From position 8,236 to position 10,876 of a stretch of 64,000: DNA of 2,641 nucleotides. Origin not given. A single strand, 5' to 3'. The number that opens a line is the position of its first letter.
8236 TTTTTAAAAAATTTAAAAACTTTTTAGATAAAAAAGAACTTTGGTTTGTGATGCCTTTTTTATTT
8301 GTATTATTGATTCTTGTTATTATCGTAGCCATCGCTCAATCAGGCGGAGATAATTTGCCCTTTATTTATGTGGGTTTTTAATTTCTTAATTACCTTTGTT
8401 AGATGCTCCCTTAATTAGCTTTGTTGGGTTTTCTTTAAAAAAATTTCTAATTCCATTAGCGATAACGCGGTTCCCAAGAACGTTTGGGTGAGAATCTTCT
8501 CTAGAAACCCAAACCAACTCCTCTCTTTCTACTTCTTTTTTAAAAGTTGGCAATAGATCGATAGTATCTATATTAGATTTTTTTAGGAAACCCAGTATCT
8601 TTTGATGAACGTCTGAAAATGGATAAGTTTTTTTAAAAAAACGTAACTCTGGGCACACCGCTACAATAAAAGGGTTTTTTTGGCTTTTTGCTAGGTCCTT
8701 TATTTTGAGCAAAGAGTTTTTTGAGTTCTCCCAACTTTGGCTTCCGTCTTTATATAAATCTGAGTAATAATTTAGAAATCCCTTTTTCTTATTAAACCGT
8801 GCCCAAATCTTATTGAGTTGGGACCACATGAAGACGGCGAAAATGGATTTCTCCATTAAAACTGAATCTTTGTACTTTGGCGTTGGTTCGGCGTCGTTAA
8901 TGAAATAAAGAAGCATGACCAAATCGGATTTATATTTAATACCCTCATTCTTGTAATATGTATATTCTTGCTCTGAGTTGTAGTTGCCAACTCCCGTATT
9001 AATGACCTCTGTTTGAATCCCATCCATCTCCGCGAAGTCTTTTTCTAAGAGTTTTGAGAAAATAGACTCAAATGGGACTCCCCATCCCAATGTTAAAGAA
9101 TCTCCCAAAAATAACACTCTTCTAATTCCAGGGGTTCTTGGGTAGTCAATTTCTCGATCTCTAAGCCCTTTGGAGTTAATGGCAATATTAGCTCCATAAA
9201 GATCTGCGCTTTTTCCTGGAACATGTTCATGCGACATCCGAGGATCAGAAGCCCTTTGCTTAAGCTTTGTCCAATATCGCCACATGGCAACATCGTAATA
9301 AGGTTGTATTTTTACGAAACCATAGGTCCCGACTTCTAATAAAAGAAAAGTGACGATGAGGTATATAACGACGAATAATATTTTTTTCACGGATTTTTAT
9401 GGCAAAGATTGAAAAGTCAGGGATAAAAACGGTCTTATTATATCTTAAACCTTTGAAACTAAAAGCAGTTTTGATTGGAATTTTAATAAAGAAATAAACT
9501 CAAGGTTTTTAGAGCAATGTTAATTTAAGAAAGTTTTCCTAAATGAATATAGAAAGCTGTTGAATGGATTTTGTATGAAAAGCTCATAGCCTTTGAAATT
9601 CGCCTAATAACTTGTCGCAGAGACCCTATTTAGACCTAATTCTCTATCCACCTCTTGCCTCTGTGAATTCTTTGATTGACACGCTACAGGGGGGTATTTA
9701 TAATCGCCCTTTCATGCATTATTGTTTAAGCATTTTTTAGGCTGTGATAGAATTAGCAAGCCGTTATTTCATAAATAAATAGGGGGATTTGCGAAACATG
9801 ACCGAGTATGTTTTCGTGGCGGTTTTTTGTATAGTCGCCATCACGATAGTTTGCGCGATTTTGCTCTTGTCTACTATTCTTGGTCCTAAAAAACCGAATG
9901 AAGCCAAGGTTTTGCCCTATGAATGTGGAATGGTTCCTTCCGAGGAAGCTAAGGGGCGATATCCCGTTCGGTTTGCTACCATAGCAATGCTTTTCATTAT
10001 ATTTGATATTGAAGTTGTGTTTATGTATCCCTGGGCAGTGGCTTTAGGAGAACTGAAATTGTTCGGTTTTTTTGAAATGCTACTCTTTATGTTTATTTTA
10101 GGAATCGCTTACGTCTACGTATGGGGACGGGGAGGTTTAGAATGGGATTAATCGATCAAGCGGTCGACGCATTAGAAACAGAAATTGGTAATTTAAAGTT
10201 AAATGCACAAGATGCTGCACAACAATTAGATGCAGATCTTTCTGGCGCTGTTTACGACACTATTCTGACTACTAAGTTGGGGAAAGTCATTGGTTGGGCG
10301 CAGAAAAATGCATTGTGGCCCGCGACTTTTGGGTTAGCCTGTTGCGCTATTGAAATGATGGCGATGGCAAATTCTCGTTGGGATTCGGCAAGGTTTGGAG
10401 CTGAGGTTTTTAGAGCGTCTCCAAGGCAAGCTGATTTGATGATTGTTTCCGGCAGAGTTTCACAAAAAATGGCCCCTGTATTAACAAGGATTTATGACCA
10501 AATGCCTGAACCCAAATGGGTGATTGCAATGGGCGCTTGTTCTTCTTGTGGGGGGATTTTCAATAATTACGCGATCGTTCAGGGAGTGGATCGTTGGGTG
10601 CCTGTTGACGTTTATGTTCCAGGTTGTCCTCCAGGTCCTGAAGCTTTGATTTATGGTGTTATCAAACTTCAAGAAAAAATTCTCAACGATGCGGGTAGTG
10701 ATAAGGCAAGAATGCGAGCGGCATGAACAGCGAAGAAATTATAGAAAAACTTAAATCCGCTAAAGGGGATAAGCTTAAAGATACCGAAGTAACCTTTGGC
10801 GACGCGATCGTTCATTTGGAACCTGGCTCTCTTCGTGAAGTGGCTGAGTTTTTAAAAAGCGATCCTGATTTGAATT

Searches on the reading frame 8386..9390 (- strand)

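Call 49: search_protein_families(library=pfam, proteins=[window:8386-9390:-], max_evalue=0.001)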
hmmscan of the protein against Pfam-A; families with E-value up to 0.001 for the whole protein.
window:8386-9390:- (334 aa): 1 family
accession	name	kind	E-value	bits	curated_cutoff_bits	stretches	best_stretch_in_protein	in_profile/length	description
PF13472.12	Lipase_GDSL_2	-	2.3e-05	25.4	32.9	1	94-171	1-79/178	GDSL-like Lipase/Acylhydrolase family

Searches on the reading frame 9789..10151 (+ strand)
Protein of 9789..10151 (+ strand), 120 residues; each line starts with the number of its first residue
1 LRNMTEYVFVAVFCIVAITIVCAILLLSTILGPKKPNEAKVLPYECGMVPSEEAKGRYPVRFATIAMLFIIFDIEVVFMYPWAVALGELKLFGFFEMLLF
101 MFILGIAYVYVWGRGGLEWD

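Call 49: search_protein_families(library=pfam, proteins=[window:9789-10151:+], max_evalue=0.001)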
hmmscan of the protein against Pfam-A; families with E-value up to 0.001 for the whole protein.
window:9789-10151:+ (120 aa): 1 family
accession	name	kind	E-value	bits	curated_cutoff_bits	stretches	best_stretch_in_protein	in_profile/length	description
PF00507.24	Oxidored_q4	-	1.5e-35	121.8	23.3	1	22-119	2-99/99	NADH-ubiquinone/plastoquinone oxidoreductase, chain 3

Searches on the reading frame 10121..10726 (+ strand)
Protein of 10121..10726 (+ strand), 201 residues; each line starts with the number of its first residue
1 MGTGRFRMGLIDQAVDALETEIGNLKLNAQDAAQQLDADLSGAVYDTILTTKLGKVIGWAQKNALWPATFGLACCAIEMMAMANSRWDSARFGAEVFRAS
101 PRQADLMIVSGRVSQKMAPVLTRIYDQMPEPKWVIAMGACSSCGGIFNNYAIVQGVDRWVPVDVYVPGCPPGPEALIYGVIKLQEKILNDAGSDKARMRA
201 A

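Call 49: search_protein_families(library=pfam, proteins=[window:10121-10726:+], max_evalue=0.001)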
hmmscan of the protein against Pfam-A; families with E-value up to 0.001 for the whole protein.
window:10121-10726:+ (201 aa): 1 family
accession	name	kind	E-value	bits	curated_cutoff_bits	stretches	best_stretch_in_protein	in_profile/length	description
PF01058.29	Oxidored_q6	-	1.7e-29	102.6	27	1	74-183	1-128/128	NADH ubiquinone oxidoreductase, 20 Kd subunit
